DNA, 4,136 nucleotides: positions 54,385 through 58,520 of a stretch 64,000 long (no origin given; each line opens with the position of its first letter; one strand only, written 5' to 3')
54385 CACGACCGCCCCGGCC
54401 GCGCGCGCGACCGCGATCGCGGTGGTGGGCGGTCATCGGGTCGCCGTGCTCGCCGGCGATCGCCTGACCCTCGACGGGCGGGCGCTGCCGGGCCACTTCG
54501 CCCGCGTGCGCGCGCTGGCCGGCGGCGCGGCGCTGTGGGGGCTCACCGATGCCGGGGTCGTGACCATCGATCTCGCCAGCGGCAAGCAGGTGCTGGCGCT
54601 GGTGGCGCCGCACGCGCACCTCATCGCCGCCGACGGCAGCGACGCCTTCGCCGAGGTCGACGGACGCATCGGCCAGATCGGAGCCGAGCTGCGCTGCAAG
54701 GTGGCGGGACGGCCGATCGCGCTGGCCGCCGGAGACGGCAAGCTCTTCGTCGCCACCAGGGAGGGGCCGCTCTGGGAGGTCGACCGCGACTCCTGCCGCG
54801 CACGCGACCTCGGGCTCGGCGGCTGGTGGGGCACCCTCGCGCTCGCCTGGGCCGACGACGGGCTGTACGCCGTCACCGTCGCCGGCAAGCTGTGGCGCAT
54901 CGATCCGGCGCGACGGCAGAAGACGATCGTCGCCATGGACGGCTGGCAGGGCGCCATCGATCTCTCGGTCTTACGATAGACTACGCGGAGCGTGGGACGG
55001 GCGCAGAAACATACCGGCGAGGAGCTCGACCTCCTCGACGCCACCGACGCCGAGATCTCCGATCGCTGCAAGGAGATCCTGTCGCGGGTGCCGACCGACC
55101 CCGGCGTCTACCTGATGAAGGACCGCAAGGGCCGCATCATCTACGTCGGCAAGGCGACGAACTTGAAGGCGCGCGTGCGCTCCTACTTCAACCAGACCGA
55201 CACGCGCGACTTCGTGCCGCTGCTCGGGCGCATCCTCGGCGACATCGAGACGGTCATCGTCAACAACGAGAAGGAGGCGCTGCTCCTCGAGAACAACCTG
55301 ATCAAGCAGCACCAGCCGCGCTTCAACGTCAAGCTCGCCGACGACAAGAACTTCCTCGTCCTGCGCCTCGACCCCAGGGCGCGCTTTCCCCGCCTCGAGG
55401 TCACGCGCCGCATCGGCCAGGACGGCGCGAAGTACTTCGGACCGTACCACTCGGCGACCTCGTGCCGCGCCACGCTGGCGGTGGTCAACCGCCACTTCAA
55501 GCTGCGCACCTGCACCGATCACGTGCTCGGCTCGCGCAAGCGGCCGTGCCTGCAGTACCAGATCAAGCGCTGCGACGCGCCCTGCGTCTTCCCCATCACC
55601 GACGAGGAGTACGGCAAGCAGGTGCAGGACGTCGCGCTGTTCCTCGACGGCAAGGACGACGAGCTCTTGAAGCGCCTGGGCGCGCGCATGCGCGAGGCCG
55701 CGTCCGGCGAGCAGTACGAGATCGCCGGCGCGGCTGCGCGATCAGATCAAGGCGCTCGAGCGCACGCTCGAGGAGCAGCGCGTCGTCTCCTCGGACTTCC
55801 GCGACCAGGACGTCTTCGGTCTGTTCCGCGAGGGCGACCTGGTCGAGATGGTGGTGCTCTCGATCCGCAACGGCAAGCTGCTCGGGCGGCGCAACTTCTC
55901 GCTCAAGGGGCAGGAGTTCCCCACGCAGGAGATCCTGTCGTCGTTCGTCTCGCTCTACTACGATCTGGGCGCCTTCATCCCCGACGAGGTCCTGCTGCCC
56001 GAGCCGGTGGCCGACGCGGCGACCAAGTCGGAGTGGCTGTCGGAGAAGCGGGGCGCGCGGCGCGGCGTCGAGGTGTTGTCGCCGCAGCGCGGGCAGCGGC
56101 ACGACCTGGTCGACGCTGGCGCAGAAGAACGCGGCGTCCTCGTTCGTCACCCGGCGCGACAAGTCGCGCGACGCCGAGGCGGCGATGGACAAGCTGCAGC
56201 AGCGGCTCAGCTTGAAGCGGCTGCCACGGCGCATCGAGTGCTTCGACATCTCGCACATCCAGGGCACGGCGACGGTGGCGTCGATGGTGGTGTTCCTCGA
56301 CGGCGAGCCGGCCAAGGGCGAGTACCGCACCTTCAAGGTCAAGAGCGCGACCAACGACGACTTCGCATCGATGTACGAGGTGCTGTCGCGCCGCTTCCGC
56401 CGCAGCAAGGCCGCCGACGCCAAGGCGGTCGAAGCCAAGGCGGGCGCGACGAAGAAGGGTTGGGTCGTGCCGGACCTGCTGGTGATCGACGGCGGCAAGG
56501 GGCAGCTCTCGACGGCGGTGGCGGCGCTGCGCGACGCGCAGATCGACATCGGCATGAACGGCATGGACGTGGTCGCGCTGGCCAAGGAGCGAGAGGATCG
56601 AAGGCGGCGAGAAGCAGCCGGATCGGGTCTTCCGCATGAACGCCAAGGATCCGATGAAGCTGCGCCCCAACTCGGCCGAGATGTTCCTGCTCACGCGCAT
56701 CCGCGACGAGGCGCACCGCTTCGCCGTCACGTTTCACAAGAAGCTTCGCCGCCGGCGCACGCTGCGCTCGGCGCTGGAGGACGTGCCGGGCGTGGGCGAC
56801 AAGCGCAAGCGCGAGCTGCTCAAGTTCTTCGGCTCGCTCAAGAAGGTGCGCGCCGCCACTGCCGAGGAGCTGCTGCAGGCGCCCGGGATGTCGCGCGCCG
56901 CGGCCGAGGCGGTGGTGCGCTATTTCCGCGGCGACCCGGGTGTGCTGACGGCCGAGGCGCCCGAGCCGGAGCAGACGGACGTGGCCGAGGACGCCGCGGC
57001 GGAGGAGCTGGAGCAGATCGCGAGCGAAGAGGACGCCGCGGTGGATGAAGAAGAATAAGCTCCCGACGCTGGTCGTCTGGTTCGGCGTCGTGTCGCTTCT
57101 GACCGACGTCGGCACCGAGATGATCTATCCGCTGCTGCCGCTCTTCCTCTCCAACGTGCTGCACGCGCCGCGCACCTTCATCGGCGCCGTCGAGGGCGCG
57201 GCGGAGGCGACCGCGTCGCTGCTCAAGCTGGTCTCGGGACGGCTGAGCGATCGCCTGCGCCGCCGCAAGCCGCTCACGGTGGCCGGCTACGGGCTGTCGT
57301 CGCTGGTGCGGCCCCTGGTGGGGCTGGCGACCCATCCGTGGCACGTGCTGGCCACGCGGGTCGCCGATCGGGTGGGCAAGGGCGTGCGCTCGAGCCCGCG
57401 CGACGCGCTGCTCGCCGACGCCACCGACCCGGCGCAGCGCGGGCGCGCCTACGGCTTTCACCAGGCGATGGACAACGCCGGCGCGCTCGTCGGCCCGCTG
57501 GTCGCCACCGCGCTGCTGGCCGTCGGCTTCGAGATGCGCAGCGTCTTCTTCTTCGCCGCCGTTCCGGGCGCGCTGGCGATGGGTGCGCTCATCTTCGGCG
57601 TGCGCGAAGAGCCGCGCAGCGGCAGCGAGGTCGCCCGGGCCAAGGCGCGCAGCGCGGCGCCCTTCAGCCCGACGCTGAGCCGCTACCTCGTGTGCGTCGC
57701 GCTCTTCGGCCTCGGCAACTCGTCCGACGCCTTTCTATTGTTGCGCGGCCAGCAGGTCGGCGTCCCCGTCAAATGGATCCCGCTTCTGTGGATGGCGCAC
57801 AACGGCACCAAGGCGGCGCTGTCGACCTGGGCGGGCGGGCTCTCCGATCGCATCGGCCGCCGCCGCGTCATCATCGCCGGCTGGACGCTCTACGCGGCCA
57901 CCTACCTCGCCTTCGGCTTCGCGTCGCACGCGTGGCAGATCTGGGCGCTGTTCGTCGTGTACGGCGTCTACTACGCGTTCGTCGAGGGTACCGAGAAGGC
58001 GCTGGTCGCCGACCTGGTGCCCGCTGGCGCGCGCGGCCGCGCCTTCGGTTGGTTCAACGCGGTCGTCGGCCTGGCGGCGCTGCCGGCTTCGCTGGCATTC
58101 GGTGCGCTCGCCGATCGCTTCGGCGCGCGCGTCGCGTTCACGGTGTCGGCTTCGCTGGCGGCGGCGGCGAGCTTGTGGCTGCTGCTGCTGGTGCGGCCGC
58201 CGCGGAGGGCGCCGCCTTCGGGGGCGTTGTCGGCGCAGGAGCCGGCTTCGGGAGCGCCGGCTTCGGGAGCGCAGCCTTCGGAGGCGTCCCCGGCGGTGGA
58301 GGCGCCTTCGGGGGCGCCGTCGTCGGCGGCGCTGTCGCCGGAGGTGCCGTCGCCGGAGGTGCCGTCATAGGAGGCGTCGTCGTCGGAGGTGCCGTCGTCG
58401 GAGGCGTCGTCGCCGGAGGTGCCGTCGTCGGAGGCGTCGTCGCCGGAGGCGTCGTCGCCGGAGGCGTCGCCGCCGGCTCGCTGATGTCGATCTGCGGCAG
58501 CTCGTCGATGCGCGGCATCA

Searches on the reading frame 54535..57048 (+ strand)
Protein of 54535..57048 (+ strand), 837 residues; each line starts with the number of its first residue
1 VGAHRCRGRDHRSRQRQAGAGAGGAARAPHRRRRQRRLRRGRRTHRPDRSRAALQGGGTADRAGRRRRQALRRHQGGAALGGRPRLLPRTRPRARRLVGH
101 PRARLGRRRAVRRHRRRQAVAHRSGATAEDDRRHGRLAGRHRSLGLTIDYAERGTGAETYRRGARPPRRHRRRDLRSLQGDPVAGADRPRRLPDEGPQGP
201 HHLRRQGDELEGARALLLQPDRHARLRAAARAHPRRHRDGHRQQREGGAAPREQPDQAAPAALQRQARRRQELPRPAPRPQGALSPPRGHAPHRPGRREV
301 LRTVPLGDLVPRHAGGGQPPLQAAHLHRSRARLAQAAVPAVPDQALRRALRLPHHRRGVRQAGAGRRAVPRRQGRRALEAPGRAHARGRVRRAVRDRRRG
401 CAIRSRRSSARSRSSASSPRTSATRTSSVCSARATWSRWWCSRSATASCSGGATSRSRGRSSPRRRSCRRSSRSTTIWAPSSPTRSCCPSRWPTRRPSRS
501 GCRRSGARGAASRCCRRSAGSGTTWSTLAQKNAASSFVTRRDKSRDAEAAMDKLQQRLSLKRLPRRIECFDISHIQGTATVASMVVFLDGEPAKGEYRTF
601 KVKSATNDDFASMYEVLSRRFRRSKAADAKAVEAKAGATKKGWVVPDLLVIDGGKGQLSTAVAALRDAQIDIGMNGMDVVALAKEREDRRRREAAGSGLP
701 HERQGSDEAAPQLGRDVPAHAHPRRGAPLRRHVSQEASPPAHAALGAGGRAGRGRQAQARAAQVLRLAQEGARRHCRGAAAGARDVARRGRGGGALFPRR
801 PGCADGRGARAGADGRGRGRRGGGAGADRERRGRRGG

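Call 54: search_protein_families(library=pfam, proteins=[window:54535-57048:+], max_evalue=0.001)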
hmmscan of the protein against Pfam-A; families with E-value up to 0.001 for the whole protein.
window:54535-57048:+ (837 aa): 1 family
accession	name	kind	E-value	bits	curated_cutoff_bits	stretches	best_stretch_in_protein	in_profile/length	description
PF08459.17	UvrC_RNaseH_dom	-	7.2e-41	140.1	22.3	1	555-693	1-122/159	UvrC RNAse H endonuclease domain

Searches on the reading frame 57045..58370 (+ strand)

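Call 54: search_protein_families(library=pfam, proteins=[window:57045-58370:+], max_evalue=0.001)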
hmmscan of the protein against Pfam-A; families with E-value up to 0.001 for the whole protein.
window:57045-58370:+ (441 aa): 5 families
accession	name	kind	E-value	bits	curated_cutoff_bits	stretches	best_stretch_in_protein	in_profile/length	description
PF07690.21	MFS_1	-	2.3e-51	175.2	33.4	2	15-232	3-225/347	Major Facilitator Superfamily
PF00083.30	Sugar_tr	-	1.3e-08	34.7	22.3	0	262-381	65-190/452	Sugar (and other) transporter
PF11700.14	ATG22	-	7.8e-06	25.3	24.1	1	276-381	365-471/482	Vacuole effluxer Atg22 like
PF13347.12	MFS_2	-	4.2e-05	22.7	27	0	127-327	127-345/427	MFS/sugar transport protein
PF12832.13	MFS_1_like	-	0.00072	19.1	25.2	0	237-314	28-106/373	MFS_1 like family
